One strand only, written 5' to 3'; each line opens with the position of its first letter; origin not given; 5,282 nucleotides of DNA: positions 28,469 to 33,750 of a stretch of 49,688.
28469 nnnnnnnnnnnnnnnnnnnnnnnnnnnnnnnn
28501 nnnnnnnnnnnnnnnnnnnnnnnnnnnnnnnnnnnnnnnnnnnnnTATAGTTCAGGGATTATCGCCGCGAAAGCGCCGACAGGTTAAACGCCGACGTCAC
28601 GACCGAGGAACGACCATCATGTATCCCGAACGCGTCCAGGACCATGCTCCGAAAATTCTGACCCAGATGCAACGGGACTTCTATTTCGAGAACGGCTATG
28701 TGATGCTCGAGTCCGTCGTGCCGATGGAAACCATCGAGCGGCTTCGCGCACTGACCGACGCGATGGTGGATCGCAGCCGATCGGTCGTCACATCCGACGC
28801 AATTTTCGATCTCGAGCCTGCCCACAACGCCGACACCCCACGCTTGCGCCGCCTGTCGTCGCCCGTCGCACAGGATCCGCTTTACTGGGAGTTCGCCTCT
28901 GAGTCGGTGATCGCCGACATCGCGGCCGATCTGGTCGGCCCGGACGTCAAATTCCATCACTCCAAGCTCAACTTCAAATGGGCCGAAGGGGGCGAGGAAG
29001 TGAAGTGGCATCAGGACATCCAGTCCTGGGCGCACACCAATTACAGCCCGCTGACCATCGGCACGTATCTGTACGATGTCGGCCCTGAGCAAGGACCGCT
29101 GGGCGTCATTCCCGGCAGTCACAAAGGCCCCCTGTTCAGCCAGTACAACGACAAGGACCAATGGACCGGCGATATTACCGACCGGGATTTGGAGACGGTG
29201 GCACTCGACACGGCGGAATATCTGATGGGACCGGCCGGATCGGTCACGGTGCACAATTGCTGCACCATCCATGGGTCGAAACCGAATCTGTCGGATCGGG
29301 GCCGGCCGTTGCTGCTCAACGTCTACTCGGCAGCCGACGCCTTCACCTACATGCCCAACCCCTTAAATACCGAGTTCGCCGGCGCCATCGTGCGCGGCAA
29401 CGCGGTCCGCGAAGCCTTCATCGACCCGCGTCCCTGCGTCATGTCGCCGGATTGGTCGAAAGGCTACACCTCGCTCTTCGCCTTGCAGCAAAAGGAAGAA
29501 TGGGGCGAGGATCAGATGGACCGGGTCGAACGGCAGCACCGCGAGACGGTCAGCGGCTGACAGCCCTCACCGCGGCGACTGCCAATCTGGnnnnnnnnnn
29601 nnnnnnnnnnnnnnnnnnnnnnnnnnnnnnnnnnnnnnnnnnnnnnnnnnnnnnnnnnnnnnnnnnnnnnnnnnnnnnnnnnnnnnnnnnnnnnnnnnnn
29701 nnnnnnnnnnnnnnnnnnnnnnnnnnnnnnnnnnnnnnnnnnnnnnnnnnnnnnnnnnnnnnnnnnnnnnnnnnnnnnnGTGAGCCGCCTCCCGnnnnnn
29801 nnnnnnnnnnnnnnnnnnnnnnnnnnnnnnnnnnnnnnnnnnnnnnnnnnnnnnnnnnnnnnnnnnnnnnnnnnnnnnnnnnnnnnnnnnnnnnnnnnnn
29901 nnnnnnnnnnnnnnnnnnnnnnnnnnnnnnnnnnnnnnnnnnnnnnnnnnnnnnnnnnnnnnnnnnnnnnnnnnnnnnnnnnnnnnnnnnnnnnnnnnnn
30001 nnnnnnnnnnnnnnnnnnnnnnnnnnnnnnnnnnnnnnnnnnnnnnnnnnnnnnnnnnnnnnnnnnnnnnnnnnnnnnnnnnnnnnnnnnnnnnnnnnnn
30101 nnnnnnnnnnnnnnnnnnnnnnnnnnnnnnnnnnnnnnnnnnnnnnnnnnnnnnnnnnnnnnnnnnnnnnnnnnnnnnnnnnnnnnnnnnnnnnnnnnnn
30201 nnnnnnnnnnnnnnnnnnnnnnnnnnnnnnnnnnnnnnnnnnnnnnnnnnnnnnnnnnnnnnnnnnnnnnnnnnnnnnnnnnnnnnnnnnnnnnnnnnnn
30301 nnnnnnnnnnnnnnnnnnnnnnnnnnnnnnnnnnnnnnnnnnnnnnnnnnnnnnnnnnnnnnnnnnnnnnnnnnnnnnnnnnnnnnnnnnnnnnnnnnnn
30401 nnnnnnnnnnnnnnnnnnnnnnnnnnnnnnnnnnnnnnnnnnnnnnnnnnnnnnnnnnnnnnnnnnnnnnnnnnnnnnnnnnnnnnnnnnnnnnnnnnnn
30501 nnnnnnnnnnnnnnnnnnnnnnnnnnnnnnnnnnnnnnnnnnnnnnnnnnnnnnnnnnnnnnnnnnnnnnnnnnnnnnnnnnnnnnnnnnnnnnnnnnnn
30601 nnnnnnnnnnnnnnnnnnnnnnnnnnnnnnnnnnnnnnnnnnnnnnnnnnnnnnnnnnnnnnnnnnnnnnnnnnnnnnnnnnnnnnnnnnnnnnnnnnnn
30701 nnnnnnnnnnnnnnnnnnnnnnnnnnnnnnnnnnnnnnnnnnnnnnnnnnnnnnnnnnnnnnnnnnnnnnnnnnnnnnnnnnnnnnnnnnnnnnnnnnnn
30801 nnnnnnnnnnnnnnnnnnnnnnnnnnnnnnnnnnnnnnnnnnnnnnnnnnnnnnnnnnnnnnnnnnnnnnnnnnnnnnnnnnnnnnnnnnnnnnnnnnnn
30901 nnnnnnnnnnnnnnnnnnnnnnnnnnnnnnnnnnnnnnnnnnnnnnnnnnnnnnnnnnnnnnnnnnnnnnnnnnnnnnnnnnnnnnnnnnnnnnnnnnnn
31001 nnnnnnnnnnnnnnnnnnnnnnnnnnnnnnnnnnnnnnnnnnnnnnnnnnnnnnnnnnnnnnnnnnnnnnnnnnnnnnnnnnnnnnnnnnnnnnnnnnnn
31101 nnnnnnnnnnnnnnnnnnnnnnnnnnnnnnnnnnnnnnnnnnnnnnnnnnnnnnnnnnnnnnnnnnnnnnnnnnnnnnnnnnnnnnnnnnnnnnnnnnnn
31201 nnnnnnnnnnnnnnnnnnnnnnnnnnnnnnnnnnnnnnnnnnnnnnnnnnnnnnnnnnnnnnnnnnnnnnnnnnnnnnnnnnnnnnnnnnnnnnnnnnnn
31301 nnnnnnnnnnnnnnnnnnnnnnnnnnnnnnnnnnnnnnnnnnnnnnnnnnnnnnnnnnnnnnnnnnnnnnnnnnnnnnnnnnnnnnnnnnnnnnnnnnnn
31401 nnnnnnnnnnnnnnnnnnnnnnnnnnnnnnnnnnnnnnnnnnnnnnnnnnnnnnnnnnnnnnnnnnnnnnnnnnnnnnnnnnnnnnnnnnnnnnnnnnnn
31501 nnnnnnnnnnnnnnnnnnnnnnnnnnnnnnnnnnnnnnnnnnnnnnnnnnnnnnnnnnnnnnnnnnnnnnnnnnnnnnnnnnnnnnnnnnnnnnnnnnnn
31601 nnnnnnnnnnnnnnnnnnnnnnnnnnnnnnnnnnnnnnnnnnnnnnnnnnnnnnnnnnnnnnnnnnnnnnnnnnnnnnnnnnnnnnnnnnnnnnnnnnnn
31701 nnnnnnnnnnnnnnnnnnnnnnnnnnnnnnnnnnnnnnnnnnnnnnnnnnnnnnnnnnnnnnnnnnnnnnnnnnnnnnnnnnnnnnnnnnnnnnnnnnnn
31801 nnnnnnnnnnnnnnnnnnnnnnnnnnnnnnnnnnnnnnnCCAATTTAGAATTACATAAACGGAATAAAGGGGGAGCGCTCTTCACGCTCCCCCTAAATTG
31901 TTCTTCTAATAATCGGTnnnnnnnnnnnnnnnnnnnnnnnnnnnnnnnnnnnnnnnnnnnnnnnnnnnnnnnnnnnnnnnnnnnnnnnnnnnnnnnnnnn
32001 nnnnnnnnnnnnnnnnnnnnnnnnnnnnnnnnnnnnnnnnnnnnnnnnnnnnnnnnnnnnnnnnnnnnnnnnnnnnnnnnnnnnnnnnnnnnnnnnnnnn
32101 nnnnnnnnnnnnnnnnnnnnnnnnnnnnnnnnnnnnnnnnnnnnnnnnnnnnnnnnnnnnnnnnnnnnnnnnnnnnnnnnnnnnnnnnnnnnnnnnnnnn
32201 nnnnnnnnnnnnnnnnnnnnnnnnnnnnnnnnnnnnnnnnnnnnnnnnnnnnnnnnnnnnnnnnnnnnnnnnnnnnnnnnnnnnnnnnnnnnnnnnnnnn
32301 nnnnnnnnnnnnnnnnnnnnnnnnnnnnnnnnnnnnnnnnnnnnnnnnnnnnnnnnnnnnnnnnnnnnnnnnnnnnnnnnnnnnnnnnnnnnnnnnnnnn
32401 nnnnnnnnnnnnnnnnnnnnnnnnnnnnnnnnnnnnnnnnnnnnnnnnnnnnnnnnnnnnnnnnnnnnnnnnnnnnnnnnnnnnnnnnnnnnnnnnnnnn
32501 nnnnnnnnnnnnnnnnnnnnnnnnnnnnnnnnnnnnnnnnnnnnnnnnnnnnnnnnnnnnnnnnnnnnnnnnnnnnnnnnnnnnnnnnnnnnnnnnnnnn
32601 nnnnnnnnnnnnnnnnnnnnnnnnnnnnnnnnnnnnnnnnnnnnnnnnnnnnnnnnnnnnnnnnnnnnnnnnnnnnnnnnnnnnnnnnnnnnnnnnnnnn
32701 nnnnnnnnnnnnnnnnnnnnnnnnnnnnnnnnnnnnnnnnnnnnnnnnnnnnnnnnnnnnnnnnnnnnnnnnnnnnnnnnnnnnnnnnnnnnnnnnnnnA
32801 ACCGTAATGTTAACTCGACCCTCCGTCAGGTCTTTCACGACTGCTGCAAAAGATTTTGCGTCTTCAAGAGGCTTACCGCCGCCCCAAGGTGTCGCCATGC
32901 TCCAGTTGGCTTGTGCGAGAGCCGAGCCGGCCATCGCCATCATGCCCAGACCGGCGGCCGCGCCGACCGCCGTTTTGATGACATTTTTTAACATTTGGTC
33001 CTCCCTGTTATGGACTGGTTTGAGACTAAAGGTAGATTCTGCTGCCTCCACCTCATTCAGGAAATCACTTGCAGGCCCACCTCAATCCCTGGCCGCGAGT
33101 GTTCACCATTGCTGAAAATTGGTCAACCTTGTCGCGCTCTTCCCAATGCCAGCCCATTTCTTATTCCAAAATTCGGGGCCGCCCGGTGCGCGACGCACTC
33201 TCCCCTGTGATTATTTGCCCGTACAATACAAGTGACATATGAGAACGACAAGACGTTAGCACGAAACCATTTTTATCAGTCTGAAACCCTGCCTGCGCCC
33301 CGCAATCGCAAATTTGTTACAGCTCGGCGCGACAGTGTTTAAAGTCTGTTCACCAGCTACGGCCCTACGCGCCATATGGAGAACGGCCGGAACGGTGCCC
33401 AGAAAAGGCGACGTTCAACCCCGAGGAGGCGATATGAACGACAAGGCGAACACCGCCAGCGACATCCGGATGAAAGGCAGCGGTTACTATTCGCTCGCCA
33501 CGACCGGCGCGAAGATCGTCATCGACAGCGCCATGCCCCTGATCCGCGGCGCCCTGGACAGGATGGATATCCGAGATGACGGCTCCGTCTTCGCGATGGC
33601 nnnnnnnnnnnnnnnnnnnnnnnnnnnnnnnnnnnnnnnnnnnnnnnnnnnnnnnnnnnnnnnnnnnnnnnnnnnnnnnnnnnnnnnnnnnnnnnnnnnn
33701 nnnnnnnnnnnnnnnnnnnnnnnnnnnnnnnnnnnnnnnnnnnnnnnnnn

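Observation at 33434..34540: Bacterial homologue of plant SABATH (salicylate/jasmonate-type) carboxyl methyltransferases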

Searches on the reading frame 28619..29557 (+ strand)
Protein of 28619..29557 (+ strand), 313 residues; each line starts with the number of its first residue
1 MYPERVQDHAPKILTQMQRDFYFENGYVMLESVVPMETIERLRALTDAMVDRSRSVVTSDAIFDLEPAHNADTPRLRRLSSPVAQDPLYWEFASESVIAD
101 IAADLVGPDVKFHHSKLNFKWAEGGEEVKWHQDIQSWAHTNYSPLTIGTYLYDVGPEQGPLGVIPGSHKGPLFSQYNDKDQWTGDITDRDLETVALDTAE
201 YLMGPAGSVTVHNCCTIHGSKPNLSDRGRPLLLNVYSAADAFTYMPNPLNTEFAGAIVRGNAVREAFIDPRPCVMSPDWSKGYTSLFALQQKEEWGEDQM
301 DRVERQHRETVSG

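Call 24: search_protein_families(library=pfam, proteins=[window:28619-29557:+], max_evalue=0.01)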
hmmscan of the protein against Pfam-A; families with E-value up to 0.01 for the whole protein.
window:28619-29557:+ (313 aa): 1 family
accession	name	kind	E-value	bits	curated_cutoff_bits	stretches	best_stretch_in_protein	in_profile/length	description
PF05721.19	PhyH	-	1e-28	101.5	22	1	24-229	3-211/213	Phytanoyl-CoA dioxygenase (PhyH)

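Call 25: search_protein_families(library=ncbifam, proteins=[window:28619-29557:+], max_evalue=0.001)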
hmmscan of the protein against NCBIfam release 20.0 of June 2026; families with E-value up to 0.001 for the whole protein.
window:28619-29557:+ (313 aa): 2 families
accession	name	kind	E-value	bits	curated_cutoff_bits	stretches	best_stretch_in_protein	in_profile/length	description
TIGR02408.1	ectoine_ThpD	equivalog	2.2e-15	56.8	336.5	1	9-241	12-252/277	ectoine hydroxylase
NF052437.1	MPhHdxlPhnYGIM8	equivalog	0.00046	19.7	500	1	94-238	81-215/260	methylphosphonate hydroxylase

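Call 50: search_solved_structures(query=window:28619-29557:+, max_evalue=0.01)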
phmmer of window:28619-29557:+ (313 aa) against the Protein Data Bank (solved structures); distinct sequences matched with E-value up to 0.01: 15.
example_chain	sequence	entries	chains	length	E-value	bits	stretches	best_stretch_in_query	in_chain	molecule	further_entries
4mhr_A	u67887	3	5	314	1.3e-16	63.8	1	18-240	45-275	Ectoine hydroxylase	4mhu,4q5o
3emr_A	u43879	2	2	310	1.7e-16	63.4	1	2-239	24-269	EctD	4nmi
7dzz_A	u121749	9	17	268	5.2e-13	52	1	14-244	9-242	Phytanoyl-CoA dioxygenase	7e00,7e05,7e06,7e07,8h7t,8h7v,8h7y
7e01_A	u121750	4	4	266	5.6e-13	51.9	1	14-244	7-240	Phytanoyl-CoA dioxygenase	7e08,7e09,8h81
5nch_A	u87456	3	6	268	6.4e-12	48.4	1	15-238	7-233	Leucine hydroxylase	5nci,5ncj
7dt0_A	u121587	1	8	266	9.8e-12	47.8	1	14-244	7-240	Phytanoyl-CoA dioxygenase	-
4xab_A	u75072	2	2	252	1.8e-10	43.6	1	18-248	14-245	EvdO2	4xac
2a1x_A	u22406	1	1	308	1.6e-08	37.2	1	12-240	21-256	Phytanoyl-CoA dioxygenase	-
6ec3_A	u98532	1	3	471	3.4e-07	32.8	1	22-233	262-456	Methyltransferase domain-containing protein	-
6zyk_A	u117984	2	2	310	2.2e-06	30.2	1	96-268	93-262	Monooxygenase | Uncharacterized protein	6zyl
4xaa_A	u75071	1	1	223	9.6e-06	28.1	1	24-234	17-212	Putative oxygenase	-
5epa_A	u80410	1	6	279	2.4e-05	26.8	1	21-247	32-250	SnoK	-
9c9n_A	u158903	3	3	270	8.3e-05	25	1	44-248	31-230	Fe/2-OG dependent dioxygenase MysH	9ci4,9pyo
9pze_A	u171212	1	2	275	8.9e-05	24.9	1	44-248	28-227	Fe/2-OG dependent dioxygenase MysH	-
4xbz_A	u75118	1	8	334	0.00082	21.7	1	26-255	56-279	EvdO1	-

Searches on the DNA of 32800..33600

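Call 58: search_rna_families(source=window, start=32800, end=33600, threshold=evalue, max_evalue=1)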
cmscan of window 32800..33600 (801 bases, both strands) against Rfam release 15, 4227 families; matches with E-value up to 1: 0.
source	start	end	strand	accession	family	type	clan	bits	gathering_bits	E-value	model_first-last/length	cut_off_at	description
